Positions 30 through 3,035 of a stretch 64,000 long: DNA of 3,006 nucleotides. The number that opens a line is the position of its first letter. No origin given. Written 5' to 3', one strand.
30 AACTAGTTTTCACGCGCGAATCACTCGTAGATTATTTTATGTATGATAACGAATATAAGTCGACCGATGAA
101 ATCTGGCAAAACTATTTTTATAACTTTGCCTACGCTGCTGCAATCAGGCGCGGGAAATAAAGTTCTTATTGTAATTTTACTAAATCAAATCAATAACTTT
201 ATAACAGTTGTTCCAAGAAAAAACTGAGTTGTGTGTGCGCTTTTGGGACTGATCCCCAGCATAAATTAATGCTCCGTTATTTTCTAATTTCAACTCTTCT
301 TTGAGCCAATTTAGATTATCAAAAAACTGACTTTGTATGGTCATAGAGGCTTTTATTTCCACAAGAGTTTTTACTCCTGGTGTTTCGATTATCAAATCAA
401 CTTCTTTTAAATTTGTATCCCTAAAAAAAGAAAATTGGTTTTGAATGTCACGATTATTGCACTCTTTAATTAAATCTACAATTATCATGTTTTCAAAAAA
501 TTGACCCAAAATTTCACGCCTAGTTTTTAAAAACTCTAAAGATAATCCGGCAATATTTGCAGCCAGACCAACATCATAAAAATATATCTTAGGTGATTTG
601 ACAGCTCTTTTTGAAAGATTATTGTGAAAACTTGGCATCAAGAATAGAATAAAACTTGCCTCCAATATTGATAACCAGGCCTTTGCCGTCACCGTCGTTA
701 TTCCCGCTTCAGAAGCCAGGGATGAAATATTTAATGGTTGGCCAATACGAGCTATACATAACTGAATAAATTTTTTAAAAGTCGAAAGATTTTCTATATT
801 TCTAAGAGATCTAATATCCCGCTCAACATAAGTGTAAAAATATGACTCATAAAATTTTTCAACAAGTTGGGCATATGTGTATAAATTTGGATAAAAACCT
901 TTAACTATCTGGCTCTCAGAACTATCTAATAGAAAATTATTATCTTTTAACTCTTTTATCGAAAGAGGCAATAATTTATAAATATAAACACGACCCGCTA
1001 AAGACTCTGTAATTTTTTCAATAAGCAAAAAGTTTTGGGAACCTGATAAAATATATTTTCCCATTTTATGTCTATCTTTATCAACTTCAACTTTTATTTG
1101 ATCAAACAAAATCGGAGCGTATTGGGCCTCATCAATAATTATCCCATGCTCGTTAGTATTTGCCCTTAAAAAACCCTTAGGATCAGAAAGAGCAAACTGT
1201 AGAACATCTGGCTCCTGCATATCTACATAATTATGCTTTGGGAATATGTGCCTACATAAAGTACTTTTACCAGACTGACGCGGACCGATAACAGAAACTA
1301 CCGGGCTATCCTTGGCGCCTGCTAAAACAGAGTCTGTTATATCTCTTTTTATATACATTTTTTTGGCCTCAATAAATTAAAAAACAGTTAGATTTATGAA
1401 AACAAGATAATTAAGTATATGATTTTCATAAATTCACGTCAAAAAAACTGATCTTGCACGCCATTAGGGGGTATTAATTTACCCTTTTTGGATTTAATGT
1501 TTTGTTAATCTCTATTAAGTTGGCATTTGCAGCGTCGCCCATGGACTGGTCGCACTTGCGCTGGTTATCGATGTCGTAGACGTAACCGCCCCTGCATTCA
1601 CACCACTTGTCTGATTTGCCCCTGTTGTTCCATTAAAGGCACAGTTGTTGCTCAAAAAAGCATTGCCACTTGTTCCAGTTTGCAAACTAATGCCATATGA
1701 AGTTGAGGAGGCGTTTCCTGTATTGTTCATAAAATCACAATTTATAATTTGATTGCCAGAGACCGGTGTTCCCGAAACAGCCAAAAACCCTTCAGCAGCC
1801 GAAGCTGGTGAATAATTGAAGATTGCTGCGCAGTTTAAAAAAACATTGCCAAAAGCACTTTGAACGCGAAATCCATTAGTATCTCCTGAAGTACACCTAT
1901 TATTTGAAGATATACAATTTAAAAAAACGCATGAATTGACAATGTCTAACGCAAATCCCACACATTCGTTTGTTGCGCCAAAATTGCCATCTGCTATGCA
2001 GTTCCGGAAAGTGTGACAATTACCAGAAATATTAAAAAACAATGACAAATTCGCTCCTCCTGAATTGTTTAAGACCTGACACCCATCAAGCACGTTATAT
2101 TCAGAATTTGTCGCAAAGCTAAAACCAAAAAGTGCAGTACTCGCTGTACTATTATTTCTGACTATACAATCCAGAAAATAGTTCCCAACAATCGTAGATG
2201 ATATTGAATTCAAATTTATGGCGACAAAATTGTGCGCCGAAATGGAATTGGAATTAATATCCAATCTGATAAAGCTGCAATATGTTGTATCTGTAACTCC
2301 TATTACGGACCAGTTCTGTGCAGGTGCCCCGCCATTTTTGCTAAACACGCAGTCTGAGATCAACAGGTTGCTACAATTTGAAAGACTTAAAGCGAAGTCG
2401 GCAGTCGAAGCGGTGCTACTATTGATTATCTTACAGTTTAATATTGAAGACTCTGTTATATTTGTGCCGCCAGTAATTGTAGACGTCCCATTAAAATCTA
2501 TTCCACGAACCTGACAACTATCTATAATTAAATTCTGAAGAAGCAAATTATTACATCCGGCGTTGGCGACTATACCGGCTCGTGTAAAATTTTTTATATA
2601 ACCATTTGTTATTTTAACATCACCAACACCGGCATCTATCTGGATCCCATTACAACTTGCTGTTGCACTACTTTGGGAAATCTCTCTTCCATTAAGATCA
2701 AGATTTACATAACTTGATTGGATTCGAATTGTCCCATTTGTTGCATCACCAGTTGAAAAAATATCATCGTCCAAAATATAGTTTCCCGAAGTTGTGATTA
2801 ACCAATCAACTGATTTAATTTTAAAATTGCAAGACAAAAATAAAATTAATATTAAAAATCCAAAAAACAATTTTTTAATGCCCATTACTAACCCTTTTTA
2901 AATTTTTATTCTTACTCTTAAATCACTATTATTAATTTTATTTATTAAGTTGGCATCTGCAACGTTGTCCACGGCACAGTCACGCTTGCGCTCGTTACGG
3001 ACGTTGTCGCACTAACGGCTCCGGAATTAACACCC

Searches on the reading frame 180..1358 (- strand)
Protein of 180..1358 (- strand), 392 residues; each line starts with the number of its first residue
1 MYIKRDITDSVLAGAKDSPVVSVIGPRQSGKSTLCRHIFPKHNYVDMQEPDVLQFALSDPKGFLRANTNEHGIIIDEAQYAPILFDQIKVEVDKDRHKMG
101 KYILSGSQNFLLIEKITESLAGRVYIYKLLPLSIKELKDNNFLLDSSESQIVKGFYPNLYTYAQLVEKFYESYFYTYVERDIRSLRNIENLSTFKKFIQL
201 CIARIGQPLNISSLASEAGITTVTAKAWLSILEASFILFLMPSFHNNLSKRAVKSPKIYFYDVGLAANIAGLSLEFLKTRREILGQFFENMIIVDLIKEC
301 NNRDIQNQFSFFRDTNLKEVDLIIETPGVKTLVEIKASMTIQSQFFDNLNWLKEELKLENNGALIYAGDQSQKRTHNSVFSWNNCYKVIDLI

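Call 8: search_protein_families(library=pfam, proteins=[window:180-1358:-], max_evalue=0.1)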
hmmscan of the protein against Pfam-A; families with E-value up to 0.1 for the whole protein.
window:180-1358:- (392 aa): 5 families
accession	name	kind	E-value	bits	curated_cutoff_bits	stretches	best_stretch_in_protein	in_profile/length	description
PF13635.12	DUF4143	-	2.2e-43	148.2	28.1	1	179-338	1-160/160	Domain of unknown function (DUF4143)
PF13173.12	AAA_14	-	2e-25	89.7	27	1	18-137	2-128/129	AAA domain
PF13401.12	AAA_22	-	0.0036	18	27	0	20-50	7-34/130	AAA domain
PF13191.12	AAA_16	-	0.0067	17.4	32.6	1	13-41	21-47/167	AAA ATPase domain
PF06098.16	Radial_spoke_3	-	0.064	13.1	26.4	0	112-162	147-197/229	Radial spoke protein 3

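Call 63: search_protein_families(library=phrogs, proteins=[window:180-1358:-], max_evalue=0.001)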
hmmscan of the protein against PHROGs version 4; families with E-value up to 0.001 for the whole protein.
window:180-1358:- (392 aa): 0 families

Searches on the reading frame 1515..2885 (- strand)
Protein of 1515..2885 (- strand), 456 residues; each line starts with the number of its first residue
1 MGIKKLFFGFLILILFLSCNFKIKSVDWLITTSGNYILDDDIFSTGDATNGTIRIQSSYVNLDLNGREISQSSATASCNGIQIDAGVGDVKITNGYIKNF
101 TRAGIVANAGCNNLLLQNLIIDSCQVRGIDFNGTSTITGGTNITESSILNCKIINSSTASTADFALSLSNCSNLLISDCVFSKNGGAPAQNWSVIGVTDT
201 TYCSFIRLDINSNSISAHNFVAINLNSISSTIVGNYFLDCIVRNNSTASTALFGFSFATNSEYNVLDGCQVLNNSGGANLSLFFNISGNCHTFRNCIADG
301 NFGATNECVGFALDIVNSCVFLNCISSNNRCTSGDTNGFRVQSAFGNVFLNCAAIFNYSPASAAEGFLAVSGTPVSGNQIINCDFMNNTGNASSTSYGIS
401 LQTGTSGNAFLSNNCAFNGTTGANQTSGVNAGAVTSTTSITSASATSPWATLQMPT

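Call 8: search_protein_families(library=pfam, proteins=[window:1515-2885:-], max_evalue=0.1)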
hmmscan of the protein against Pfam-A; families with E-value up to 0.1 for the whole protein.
window:1515-2885:- (456 aa): 1 family
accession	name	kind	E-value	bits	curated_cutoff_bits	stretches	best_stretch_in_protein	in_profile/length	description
PF13229.12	Beta_helix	-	5e-05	23.4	25.9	2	59-190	25-143/158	Right handed beta helix region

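Call 35: search_protein_families(library=ncbifam, proteins=[window:1515-2885:-], max_evalue=0.01)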
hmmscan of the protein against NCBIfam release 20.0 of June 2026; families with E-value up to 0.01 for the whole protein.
window:1515-2885:- (456 aa): 0 families

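Call 63: search_protein_families(library=phrogs, proteins=[window:1515-2885:-], max_evalue=0.001)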
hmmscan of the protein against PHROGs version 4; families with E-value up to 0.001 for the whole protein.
window:1515-2885:- (456 aa): 0 families
